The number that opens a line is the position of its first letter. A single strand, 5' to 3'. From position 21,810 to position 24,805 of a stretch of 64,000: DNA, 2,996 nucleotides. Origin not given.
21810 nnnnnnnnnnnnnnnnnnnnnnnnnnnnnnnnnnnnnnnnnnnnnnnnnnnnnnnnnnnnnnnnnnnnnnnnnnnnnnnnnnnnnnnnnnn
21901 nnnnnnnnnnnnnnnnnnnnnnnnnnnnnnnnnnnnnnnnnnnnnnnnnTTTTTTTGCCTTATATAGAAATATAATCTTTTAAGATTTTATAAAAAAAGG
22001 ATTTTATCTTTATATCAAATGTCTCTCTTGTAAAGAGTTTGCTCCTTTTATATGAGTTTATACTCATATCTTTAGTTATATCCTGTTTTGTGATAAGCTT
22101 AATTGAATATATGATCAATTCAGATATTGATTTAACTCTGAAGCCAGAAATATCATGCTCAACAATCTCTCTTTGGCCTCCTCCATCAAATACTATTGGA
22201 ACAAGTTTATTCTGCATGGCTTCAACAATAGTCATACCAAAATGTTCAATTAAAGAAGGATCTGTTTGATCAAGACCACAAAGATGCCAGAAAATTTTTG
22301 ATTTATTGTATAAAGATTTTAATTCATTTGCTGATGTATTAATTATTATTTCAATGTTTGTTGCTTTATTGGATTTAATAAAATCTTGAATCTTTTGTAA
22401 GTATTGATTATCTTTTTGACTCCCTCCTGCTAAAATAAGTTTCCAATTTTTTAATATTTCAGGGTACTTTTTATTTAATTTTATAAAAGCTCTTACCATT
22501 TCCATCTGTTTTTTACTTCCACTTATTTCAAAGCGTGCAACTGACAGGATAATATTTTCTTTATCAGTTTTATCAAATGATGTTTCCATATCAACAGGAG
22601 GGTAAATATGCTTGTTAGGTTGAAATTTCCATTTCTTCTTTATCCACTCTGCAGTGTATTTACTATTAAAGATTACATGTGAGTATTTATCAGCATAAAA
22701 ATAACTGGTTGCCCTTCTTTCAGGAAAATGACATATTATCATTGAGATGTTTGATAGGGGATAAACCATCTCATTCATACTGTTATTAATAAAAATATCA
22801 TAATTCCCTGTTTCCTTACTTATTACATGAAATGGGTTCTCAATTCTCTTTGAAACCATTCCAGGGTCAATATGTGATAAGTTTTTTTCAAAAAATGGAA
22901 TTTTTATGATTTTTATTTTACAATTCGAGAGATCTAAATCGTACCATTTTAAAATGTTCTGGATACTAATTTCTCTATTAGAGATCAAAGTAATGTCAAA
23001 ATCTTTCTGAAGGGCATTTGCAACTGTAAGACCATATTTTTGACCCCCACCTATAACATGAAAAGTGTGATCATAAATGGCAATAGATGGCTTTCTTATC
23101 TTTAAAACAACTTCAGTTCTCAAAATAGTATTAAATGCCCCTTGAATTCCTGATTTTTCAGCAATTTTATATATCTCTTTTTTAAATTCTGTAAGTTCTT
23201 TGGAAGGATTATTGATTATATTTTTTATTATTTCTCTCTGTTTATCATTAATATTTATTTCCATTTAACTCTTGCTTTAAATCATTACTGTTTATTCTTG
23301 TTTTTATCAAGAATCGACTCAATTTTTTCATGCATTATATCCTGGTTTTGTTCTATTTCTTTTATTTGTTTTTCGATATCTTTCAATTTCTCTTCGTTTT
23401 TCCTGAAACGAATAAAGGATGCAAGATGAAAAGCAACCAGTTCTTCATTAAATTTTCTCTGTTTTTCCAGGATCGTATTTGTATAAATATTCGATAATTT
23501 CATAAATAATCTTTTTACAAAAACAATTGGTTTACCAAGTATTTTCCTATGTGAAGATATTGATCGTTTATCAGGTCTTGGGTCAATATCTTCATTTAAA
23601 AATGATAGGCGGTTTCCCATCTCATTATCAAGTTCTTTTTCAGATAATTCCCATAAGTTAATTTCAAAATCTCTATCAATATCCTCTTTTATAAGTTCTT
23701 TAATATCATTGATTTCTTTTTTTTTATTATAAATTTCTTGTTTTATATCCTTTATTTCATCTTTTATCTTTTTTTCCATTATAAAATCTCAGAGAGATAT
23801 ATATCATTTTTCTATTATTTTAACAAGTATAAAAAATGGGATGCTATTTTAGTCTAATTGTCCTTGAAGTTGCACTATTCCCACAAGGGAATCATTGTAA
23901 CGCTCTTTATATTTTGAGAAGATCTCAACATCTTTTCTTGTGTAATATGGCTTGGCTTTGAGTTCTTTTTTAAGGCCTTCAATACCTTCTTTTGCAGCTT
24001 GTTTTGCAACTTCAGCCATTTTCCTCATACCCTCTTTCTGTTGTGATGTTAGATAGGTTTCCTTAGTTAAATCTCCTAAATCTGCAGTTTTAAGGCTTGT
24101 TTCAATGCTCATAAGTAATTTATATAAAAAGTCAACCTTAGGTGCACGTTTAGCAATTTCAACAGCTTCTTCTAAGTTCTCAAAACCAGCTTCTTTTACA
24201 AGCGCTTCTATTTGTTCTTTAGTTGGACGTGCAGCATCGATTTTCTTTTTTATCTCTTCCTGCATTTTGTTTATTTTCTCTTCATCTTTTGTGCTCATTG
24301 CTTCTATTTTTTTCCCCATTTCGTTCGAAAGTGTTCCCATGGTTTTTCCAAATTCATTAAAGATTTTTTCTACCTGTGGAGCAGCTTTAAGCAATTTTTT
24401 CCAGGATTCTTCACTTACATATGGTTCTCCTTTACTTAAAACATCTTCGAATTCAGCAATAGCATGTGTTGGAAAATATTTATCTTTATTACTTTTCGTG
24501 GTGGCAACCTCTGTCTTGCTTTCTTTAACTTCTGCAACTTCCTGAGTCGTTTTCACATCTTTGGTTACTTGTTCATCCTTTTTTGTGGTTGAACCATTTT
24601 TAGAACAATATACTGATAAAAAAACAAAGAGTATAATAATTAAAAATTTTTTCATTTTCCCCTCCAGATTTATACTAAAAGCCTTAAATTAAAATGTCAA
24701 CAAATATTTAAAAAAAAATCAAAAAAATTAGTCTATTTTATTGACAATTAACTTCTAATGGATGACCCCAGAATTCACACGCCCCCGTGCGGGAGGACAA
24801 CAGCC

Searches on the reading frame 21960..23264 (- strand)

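Call 14: search_protein_families(library=pfam, proteins=[window:21960-23264:-], max_evalue=0.001)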
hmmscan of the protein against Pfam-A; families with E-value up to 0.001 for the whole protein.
window:21960-23264:- (434 aa): 2 families
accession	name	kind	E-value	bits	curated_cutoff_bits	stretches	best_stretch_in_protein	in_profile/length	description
PF00534.26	Glycos_transf_1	-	2e-21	76.7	26.4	1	231-406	10-171/172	Glycosyl transferases group 1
PF13692.12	Glyco_trans_1_4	-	7.8e-12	46.1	27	1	237-383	2-132/142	Glycosyl transferases group 1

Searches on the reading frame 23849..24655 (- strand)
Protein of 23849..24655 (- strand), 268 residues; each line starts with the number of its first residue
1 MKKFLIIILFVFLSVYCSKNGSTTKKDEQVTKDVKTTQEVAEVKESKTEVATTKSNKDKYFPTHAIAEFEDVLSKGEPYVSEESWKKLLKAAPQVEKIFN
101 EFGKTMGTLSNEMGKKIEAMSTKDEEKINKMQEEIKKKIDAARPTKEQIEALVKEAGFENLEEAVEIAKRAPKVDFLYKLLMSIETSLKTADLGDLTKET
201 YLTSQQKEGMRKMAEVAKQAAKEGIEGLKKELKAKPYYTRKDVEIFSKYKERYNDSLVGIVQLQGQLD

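Call 14: search_protein_families(library=pfam, proteins=[window:23849-24655:-], max_evalue=0.001)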
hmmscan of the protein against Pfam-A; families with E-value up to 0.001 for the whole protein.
window:23849-24655:- (268 aa): 0 families

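Call 33: find_related_loci(query=window:23849-24655:-, collection=genome_contigs, flank=10000)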
Query window:23849-24655:- (268 aa) in genome_contigs; peptide patterns used: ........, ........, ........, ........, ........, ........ (x = any residue, [..] = any of these).
429 stretches matched a pattern; 1 encode a relative of the query (tblastn E <= 1e-3); 1 distinct loci.
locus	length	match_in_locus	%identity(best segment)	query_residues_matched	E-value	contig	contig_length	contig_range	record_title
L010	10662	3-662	94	49-268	2e-134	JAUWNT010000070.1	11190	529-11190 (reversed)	MAG: Candidatus Aminicenantes bacterium isolate CSMAG_2431 CSMAG_2431_k141_111500_length_11190_cov_112.7770, whole genom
